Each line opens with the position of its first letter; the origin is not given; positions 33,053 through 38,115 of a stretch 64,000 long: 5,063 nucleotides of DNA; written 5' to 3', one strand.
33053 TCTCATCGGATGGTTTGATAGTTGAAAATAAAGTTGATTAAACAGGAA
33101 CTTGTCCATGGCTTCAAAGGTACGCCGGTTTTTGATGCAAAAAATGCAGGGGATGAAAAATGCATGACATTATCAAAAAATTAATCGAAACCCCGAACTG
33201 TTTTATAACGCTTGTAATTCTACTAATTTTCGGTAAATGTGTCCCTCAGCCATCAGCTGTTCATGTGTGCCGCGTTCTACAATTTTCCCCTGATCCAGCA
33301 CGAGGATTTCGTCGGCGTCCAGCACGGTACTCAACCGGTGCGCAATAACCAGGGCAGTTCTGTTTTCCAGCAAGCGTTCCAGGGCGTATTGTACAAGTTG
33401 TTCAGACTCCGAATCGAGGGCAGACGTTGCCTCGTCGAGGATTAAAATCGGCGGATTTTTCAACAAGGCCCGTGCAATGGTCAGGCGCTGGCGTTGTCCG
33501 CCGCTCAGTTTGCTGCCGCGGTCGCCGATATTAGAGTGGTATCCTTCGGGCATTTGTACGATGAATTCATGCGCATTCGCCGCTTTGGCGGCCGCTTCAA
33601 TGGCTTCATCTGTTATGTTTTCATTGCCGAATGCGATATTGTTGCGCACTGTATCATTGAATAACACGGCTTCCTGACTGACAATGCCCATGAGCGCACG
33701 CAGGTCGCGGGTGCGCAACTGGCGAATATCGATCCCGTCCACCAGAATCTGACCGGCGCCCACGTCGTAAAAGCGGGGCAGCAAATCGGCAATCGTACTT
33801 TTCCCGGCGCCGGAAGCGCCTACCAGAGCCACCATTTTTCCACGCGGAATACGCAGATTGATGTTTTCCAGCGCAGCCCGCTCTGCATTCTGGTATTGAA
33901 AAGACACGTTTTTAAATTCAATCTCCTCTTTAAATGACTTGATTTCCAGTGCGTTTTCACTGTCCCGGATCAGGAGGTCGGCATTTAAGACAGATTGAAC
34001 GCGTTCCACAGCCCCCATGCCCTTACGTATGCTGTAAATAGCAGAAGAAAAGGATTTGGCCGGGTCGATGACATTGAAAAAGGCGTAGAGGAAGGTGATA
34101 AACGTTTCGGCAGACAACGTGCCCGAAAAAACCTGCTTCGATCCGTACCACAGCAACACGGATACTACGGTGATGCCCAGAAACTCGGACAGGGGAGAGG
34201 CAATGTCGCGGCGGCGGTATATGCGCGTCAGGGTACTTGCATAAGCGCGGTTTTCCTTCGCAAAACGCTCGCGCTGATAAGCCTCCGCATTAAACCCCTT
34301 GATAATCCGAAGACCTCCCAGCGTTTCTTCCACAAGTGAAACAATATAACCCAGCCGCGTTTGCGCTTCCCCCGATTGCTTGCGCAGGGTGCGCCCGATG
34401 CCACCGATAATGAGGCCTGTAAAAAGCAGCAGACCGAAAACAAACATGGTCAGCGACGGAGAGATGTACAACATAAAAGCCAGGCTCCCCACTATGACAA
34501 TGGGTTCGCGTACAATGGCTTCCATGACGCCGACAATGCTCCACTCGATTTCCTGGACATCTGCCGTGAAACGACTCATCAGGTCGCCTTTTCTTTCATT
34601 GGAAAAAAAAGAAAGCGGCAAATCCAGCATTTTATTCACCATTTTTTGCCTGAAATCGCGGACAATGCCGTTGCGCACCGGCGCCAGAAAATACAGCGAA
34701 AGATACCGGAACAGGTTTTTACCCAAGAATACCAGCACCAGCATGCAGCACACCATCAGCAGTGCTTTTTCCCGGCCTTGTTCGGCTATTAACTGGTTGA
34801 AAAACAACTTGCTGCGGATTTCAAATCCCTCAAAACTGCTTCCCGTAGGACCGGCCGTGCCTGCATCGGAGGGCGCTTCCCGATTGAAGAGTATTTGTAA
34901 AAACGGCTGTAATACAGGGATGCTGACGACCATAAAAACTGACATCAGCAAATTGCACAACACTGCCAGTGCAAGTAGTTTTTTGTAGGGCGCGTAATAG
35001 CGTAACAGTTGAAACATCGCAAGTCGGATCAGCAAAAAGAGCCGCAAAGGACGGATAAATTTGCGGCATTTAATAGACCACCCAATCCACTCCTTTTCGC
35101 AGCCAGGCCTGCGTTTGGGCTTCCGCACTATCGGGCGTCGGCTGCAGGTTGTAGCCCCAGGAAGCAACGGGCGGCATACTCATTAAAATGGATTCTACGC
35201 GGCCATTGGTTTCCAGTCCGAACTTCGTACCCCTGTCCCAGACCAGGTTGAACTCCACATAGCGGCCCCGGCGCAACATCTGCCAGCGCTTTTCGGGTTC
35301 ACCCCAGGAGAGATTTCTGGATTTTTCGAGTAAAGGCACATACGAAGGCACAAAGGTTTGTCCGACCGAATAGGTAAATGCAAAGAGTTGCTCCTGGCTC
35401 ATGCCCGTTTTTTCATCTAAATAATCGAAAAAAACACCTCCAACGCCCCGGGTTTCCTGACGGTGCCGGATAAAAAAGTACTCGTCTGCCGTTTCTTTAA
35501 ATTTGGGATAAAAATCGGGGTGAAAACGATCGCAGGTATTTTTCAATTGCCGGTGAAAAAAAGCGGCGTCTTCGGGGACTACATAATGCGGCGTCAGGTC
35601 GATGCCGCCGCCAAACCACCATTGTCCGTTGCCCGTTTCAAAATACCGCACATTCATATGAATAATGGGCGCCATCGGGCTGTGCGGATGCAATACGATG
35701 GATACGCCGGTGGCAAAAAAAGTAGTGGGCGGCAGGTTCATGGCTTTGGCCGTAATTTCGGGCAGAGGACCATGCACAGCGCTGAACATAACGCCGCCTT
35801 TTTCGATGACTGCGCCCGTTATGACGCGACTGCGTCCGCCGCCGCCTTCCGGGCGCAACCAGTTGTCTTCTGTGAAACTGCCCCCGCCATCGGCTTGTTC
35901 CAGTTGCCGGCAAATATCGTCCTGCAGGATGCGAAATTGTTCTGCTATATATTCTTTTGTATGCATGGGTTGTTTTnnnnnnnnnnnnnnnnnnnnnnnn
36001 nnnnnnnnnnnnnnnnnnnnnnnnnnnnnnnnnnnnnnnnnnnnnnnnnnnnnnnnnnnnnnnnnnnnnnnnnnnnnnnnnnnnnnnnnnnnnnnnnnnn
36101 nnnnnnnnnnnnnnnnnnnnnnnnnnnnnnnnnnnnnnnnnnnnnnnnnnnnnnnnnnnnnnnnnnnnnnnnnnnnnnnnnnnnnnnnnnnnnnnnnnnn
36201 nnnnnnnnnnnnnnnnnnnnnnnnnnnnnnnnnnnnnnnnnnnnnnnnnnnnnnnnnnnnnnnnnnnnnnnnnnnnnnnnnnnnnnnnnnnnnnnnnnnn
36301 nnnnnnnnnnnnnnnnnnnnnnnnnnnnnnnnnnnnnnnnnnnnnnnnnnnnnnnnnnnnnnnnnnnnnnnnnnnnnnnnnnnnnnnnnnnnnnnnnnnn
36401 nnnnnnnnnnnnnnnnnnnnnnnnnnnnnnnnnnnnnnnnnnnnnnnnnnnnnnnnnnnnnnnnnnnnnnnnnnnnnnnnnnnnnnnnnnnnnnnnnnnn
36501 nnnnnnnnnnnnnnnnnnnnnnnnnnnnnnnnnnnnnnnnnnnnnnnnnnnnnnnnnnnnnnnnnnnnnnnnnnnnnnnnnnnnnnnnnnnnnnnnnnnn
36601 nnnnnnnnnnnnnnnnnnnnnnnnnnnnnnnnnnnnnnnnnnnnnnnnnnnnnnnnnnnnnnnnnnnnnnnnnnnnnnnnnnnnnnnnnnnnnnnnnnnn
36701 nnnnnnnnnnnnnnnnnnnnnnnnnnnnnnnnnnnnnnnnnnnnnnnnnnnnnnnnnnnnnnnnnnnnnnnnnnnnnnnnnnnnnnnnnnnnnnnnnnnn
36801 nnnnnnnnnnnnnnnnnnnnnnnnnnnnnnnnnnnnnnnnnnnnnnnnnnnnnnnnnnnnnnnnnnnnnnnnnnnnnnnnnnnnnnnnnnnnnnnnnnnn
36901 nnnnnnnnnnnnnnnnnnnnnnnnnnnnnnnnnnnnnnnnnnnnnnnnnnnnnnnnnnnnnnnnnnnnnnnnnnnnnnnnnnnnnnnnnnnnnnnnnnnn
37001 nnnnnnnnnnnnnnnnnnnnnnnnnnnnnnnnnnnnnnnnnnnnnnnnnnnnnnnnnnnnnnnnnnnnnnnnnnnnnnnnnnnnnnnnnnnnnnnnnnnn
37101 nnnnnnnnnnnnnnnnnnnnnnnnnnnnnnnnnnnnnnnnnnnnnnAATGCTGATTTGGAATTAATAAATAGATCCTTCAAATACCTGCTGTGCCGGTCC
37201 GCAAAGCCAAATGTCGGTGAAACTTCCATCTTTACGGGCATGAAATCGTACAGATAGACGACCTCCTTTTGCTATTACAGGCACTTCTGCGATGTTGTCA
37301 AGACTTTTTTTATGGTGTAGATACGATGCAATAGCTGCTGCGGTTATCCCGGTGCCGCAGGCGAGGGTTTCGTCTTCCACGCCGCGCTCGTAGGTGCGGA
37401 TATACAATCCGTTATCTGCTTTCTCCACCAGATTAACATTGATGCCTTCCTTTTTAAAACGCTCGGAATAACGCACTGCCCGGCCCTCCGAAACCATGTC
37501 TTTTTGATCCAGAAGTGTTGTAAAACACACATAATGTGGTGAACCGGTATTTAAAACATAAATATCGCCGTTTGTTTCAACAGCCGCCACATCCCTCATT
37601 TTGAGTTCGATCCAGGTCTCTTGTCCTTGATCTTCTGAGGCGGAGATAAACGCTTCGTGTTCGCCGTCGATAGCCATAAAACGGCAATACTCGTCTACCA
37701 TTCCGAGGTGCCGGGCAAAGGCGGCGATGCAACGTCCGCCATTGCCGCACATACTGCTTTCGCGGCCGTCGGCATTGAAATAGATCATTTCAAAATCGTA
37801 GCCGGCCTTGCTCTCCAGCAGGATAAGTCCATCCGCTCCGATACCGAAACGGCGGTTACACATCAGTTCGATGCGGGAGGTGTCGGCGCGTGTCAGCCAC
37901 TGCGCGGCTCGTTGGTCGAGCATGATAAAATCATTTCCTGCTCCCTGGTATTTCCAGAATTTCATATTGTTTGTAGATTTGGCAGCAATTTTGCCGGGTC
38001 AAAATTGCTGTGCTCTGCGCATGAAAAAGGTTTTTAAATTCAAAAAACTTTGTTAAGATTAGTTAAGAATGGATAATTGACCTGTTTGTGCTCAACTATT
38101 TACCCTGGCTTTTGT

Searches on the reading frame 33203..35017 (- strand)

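Call 47: search_protein_families(library=pfam, proteins=[window:33203-35017:-], max_evalue=0.00001)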
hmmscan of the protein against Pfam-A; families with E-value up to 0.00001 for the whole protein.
window:33203-35017:- (604 aa): 3 families
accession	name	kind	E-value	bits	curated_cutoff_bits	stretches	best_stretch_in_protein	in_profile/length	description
PF00664.28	ABC_membrane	-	2.9e-41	142.4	28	1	16-312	2-266/274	ABC transporter transmembrane region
PF00005.33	ABC_tran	-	1e-32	114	25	1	383-532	1-137/137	ABC transporter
PF02463.25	SMC_N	-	2e-07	31.1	40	0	503-573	136-210/220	RecF/RecN/SMC N terminal domain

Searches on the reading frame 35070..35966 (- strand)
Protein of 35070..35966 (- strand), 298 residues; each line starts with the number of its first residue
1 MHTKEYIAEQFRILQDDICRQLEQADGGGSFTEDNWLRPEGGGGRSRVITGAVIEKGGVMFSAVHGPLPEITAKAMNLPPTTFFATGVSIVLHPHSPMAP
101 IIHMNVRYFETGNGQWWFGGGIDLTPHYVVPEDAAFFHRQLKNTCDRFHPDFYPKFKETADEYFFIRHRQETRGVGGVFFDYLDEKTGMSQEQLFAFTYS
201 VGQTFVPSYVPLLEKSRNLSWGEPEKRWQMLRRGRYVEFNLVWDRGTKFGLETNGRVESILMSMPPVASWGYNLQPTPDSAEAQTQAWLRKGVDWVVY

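Call 47: search_protein_families(library=pfam, proteins=[window:35070-35966:-], max_evalue=0.00001)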
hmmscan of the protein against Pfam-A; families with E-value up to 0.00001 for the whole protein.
window:35070-35966:- (298 aa): 1 family
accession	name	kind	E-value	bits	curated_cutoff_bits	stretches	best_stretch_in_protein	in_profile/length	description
PF01218.23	Coprogen_oxidas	-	3.3e-123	410.5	31.8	1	9-295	4-295/295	Coproporphyrinogen III oxidase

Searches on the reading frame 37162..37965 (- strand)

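Call 47: search_protein_families(library=pfam, proteins=[window:37162-37965:-], max_evalue=0.00001)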
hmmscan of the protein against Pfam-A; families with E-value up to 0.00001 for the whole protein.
window:37162-37965:- (267 aa): 1 family
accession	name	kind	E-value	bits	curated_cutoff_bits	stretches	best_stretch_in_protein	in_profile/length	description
PF01678.24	DAP_epimerase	-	4e-36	124.2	34.7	2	3-101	1-98/121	Diaminopimelate epimerase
